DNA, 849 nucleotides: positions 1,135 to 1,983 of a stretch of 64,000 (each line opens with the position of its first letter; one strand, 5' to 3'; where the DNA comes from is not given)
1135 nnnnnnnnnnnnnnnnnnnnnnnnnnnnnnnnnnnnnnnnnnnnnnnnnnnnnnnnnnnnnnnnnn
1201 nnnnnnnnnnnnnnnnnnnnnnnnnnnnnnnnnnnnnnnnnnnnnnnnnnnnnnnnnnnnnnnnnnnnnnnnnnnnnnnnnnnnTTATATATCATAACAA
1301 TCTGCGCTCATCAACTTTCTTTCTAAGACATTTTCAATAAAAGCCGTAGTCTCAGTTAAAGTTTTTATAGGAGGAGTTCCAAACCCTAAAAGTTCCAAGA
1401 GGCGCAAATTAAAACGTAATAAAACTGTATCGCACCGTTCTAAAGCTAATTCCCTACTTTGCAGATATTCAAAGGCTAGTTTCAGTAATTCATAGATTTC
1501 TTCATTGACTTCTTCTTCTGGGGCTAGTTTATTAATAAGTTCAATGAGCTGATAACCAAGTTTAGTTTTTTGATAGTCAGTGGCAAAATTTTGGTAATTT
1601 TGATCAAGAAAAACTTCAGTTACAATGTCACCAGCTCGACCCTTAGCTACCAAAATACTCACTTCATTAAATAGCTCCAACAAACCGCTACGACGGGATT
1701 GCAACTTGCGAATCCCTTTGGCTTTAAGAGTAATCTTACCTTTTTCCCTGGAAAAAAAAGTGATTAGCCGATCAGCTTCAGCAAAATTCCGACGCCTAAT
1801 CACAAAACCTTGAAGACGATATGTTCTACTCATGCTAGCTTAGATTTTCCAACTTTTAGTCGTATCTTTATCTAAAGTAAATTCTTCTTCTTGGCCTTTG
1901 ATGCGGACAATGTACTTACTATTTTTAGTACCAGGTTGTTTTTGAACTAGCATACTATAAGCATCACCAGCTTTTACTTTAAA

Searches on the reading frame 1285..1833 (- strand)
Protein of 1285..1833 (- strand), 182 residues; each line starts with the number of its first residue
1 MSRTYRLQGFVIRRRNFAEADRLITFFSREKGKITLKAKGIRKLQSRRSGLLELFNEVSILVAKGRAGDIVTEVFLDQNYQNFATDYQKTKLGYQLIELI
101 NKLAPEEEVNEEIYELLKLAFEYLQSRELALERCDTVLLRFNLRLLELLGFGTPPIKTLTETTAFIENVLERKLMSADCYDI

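Call 19: find_encoding_contigs(protein=window:1285-1833:-, flank=4000, max_places=6)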
Protein window:1285-1833:- (182 aa): 1 contig read that carries it; 1 place shown.
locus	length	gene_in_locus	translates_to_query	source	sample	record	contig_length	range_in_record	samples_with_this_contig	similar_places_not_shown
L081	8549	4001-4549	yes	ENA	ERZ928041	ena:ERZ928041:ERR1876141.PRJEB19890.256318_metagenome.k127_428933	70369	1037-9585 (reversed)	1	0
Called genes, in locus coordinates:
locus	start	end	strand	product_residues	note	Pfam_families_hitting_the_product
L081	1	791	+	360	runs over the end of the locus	PF00483:NTP_transferase, PF22640:ManC_GMP_beta-helix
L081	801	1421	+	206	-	PF02397:Bac_transf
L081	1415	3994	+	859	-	PF13196:DUF4012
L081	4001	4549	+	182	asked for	PF11967:RecO_N, PF02565:RecO_C (weak)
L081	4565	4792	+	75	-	-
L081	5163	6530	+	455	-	PF00587:tRNA-synt_2b, PF03129:HGTP_anticodon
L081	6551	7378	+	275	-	-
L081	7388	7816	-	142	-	-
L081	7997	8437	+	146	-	PF02381:MraZ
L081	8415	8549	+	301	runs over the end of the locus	PF01795:Methyltransf_5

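Call 37: find_homologous_proteins(query=window:1285-1833:-, max_evalue=1e-10)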
Query window:1285-1833:- (182 aa): 7 proteins with E <= 1e-10 among 170 candidates.
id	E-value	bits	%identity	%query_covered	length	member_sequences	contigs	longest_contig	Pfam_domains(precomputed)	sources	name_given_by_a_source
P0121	2.6e-110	383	100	100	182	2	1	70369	PF11967.15,PF02565.22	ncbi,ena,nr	ncbi:DNA repair protein RecO [Candidatus Beckwithbacteria bacterium]|nr:DNA repair protein RecO [Can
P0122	1.2e-71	258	65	100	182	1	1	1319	PF11967.15,PF02565.22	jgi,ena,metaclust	metaclust:\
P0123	1.2e-27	115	40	97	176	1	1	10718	PF11967.15,PF02565.22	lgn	-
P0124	3.4e-25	107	38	83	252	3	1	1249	PF11967.15,PF02565.22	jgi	-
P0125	1.3e-21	95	36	82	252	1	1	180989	PF11967.15,PF02565.22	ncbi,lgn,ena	-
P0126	9.4e-21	92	36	96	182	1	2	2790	PF11967.15,PF02565.22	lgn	-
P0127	2.2e-11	62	32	90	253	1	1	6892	PF11967.15,PF02565.22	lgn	-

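Call 38: find_encoding_contigs(protein=P0122, flank=3000, max_places=3)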
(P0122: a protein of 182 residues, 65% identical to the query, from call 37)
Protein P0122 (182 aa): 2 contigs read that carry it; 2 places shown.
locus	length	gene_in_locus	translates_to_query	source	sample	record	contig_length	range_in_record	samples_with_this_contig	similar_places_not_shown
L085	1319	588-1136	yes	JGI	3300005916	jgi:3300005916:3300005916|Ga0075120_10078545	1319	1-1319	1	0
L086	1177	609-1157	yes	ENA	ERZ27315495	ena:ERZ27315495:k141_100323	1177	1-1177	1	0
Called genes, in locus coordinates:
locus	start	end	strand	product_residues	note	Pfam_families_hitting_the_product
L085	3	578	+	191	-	?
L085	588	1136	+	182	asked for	PF11967:RecO_N, PF02565:RecO_C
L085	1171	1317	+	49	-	?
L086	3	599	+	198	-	?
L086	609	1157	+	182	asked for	PF11967:RecO_N, PF02565:RecO_C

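Call 39: find_encoding_contigs(protein=P0123, flank=3000, max_places=3)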
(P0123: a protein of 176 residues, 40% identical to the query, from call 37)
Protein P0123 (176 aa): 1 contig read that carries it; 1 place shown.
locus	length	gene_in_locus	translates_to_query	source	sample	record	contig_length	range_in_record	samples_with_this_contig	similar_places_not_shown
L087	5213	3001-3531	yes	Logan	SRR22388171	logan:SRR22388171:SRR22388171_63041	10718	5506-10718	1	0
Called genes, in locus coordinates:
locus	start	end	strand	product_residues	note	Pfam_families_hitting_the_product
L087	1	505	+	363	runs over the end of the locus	PF00483:NTP_transferase, PF22640:ManC_GMP_beta-helix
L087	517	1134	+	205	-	PF02397:Bac_transf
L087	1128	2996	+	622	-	PF13196:DUF4012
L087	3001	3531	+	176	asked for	PF11967:RecO_N, PF02565:RecO_C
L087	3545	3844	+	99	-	-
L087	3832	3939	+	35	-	-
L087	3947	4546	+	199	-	PF00106:adh_short, PF13561:adh_short_C2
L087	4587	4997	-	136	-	-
